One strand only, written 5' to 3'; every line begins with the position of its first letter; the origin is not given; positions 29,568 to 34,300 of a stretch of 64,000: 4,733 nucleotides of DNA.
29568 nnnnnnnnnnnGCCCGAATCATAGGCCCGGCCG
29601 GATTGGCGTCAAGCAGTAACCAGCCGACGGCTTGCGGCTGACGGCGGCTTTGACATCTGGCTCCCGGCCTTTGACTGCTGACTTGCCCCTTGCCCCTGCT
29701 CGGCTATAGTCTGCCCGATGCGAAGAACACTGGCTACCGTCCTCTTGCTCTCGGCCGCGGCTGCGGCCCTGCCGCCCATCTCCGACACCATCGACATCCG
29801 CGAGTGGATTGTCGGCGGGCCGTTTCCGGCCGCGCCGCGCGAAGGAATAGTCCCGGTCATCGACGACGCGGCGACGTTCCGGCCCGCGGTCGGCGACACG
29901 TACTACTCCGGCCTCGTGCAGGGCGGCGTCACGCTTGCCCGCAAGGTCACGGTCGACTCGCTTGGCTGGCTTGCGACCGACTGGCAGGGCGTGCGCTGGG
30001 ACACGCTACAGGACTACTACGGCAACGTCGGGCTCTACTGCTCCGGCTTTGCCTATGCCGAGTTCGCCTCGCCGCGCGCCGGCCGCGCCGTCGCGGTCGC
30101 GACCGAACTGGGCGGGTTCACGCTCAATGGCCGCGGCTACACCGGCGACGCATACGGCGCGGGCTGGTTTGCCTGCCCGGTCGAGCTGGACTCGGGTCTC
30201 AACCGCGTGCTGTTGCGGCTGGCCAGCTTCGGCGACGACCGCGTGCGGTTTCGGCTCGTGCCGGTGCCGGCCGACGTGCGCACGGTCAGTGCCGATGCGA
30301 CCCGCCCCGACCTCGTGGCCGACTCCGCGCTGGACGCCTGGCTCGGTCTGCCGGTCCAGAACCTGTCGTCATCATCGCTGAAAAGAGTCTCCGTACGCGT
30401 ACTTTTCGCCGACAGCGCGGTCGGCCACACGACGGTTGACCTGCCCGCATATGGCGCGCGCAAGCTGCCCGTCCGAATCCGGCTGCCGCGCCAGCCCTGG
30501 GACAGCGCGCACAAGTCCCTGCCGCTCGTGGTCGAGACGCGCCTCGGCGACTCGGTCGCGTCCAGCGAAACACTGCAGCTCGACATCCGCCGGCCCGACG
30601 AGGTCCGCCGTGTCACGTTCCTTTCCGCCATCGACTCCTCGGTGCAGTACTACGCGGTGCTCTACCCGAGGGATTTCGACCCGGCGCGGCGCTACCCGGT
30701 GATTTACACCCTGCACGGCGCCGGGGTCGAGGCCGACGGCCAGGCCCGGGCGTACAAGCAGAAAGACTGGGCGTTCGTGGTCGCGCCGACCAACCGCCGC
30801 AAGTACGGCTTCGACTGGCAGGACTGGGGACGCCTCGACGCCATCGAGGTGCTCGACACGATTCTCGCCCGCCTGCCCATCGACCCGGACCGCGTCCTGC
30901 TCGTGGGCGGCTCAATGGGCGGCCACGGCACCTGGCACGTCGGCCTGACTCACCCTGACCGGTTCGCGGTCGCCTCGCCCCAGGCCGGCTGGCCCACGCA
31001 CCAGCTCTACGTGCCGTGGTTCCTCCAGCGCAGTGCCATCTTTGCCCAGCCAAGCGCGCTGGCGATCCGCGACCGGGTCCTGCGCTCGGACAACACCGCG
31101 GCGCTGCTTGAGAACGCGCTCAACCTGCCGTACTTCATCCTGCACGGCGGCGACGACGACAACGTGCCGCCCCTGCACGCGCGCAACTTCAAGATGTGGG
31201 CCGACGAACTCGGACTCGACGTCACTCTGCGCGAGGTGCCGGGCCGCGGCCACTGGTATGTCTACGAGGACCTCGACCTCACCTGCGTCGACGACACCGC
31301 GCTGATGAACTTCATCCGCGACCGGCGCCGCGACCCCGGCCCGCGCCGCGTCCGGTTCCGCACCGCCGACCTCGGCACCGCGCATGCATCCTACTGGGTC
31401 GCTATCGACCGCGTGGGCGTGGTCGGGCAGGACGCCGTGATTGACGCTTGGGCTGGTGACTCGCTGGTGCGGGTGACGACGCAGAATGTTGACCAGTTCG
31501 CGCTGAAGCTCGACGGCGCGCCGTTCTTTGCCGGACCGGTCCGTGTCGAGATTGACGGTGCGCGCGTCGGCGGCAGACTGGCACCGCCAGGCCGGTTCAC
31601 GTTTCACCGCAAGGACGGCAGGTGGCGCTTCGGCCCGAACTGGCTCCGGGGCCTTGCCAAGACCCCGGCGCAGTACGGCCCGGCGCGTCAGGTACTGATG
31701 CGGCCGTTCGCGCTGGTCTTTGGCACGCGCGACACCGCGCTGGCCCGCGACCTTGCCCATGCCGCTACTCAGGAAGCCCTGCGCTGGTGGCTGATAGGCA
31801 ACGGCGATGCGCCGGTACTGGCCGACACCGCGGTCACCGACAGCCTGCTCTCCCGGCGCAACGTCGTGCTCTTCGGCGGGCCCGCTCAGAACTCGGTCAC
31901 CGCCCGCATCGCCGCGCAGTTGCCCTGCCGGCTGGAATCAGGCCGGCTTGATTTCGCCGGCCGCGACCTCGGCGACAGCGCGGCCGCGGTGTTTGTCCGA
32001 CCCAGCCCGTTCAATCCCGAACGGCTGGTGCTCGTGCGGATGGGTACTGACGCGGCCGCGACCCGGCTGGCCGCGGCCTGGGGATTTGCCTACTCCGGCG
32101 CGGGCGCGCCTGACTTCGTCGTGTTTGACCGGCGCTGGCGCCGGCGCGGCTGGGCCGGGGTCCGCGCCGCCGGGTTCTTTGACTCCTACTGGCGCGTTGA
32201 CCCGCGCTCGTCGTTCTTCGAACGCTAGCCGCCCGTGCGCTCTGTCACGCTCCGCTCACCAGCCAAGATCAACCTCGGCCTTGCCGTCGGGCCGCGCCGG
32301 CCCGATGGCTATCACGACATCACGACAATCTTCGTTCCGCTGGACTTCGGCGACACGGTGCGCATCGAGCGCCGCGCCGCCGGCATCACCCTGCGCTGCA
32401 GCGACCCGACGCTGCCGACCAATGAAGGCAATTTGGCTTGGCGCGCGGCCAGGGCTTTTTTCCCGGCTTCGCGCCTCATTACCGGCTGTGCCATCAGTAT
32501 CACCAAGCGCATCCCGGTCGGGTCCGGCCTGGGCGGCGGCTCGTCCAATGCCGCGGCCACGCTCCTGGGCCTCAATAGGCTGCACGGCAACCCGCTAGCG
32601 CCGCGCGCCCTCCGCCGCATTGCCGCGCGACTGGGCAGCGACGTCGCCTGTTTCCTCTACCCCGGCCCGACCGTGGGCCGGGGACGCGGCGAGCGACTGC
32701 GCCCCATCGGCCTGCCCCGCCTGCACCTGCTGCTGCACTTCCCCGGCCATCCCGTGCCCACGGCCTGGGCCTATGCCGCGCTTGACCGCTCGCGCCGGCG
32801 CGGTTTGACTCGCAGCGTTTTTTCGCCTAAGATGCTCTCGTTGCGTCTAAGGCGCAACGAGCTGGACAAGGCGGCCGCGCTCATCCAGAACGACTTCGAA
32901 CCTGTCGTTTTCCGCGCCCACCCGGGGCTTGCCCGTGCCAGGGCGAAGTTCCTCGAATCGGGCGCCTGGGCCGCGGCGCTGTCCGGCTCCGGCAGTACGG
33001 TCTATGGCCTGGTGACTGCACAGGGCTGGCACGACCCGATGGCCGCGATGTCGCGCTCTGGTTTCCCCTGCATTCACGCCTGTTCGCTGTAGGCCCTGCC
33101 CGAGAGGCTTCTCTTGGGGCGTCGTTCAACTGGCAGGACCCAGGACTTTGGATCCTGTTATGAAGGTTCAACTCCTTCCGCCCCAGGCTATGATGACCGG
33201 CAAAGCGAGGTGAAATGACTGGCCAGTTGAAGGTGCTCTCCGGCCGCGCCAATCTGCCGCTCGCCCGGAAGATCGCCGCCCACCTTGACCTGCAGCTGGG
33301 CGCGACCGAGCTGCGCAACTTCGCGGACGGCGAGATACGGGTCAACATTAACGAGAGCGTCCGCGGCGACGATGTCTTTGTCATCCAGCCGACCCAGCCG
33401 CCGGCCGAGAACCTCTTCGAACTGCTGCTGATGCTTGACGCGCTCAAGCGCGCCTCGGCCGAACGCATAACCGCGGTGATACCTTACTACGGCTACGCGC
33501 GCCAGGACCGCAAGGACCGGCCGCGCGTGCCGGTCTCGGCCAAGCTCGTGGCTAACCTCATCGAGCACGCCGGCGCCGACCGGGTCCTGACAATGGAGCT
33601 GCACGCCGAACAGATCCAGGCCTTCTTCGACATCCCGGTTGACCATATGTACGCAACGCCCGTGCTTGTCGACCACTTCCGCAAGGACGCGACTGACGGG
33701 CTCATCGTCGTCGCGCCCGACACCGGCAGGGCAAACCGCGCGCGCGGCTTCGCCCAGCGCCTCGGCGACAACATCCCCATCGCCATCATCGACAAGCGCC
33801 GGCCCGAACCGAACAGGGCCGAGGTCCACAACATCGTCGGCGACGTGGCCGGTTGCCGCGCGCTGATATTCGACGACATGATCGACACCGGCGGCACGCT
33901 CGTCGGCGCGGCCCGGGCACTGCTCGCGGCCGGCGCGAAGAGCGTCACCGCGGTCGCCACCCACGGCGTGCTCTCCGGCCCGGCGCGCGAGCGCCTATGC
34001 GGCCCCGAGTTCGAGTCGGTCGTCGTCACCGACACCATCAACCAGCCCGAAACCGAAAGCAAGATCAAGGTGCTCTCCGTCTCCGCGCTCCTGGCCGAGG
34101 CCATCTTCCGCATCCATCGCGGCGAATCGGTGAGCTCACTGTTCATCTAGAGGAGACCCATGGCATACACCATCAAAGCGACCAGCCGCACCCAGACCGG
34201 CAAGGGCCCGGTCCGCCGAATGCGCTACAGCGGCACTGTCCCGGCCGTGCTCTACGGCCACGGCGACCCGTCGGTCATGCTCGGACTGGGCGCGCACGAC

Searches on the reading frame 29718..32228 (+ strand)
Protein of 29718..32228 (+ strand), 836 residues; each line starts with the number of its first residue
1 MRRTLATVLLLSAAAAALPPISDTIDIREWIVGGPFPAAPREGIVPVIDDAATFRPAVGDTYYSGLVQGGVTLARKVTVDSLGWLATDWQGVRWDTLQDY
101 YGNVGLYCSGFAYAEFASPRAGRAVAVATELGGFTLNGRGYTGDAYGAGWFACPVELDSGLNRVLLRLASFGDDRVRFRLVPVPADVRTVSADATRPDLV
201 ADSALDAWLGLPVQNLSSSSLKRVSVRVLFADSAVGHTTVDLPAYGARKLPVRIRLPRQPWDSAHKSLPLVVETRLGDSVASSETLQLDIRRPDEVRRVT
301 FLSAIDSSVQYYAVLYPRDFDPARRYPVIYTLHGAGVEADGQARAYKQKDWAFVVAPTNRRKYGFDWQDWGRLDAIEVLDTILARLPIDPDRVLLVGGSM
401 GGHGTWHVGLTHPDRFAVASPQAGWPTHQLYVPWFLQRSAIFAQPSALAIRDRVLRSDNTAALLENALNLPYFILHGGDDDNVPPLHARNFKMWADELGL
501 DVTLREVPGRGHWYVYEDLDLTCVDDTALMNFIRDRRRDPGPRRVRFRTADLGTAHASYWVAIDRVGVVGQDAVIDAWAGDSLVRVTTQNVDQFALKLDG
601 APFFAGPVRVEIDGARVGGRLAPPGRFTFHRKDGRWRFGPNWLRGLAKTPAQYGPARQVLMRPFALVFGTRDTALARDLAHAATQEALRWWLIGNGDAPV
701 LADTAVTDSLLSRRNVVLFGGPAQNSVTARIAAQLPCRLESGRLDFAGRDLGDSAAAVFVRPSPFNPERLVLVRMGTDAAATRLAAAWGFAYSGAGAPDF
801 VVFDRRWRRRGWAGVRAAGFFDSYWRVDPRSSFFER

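Call 74: search_protein_families(library=pfam, proteins=[window:29718-32228:+], max_evalue=0.00001)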
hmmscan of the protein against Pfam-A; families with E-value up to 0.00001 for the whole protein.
window:29718-32228:+ (836 aa): 2 families
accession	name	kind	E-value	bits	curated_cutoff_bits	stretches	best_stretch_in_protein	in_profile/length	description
PF00756.26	Esterase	-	4.5e-12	46.7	22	1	314-434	12-157/251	Putative esterase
PF00326.27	Peptidase_S9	-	1.3e-10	41.6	22.6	1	365-517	38-192/213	Prolyl oligopeptidase family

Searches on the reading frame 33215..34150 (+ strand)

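Call 75: search_protein_families(library=pfam, proteins=[window:33215-34150:+], max_evalue=0.00001)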
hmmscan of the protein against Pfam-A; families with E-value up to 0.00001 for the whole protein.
window:33215-34150:+ (311 aa): 3 families
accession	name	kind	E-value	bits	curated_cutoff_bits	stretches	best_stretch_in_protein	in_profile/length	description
PF13793.12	Pribosyltran_N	-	2.4e-50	169.7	25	1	5-120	1-117/117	N-terminal domain of ribose phosphate pyrophosphokinase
PF14572.12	Pribosyl_synth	-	1.2e-27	97.5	27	1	206-310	76-183/184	Phosphoribosyl synthetase-associated domain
PF00156.33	Pribosyltran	-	2e-14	53.7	26.3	1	161-257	29-131/158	Phosphoribosyl transferase domain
